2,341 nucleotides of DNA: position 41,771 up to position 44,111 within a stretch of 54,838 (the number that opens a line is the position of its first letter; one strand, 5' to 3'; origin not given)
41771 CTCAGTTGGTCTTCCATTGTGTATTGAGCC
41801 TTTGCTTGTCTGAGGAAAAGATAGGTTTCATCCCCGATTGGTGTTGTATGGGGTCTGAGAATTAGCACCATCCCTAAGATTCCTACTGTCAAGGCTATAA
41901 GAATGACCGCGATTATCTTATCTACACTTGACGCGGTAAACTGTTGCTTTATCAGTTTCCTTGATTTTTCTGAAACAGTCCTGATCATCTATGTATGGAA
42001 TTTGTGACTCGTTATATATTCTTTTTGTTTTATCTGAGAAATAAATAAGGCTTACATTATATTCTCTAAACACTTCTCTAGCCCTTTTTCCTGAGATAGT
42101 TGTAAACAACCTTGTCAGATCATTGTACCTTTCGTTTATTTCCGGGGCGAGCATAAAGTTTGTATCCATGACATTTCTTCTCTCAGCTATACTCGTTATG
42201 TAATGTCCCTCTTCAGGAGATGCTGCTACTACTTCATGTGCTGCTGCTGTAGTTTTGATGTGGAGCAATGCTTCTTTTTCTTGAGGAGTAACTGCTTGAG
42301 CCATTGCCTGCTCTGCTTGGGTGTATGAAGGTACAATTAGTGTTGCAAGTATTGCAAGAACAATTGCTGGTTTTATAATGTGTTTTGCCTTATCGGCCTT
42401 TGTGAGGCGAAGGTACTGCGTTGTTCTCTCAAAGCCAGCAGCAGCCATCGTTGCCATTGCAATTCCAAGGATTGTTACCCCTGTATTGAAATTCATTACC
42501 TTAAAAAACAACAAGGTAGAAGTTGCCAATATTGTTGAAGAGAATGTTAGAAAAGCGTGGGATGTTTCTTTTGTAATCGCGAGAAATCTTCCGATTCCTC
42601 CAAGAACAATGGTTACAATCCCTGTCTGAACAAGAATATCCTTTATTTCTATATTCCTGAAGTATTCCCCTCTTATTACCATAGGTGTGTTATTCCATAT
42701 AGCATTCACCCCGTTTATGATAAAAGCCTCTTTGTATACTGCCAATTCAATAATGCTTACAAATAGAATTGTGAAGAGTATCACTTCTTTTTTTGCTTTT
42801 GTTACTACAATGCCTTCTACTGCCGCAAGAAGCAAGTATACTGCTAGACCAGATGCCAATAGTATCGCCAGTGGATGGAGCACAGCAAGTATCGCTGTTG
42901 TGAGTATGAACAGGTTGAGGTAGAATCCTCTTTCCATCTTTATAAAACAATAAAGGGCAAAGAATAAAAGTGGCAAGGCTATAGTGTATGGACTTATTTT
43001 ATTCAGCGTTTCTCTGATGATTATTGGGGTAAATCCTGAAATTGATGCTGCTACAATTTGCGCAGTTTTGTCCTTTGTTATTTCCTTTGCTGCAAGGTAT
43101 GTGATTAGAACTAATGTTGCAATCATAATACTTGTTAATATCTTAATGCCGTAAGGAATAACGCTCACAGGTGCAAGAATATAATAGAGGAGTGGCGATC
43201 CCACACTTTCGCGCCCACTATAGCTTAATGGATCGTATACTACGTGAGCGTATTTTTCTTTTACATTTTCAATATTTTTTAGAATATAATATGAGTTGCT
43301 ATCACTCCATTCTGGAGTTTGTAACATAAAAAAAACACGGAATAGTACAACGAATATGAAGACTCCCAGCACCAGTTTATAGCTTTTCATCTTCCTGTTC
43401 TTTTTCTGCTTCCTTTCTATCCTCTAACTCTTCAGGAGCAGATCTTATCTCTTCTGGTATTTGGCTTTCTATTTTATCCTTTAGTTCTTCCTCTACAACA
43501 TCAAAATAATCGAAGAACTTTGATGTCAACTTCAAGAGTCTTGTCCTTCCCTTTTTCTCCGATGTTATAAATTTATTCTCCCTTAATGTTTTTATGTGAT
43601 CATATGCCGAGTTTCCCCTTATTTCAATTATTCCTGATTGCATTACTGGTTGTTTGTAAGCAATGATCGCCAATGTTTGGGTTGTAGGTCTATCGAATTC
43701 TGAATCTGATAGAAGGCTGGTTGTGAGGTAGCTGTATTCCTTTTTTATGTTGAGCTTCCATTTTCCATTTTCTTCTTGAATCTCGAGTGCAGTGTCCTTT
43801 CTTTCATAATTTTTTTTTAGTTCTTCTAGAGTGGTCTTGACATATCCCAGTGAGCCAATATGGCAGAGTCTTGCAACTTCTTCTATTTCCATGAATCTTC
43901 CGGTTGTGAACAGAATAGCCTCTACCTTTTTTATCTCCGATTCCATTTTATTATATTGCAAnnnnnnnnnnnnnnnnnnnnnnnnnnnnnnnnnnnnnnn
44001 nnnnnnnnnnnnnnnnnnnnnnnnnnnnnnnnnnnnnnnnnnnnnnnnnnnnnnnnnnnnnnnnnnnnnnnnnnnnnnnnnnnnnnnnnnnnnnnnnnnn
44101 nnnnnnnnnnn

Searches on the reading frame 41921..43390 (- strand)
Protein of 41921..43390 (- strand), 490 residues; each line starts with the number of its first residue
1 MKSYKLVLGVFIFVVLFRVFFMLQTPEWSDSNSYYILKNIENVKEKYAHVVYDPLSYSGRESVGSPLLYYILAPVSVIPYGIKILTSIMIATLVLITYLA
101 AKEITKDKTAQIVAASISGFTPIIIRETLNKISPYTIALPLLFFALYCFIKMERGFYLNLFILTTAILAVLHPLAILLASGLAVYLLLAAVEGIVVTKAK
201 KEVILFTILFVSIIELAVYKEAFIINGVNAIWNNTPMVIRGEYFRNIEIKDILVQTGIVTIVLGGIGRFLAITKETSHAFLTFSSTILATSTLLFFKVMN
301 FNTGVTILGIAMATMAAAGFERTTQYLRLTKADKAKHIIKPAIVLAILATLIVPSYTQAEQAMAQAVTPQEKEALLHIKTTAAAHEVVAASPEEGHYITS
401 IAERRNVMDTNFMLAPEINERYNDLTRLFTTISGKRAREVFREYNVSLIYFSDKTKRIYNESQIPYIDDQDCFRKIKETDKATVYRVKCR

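Call 74: search_protein_families(library=ncbifam, proteins=[window:41921-43390:-], max_evalue=0.00001)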
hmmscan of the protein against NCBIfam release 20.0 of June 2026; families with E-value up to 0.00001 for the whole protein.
window:41921-43390:- (490 aa): 1 family
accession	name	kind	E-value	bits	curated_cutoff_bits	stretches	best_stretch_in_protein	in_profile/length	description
TIGR03662.1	Chlor_Arch_YYY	subfamily_domain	2.3e-06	26.5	300.25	1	415-488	656-727/727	chlor_Arch_YYY domain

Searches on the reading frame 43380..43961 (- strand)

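Call 74: search_protein_families(library=ncbifam, proteins=[window:43380-43961:-], max_evalue=0.00001)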
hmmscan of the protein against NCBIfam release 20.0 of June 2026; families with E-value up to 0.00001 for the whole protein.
window:43380-43961:- (194 aa): 2 families
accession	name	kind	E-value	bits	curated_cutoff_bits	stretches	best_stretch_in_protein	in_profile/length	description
TIGR00281.1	TIGR00281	equivalog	1e-28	100.2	89.2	1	11-160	4-161/186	SMC-Scp complex subunit ScpB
NF001106.1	PRK00135.2-1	exception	9.4e-11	41.2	300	1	8-155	200-356/377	SMC-Scp complex subunit ScpB, long form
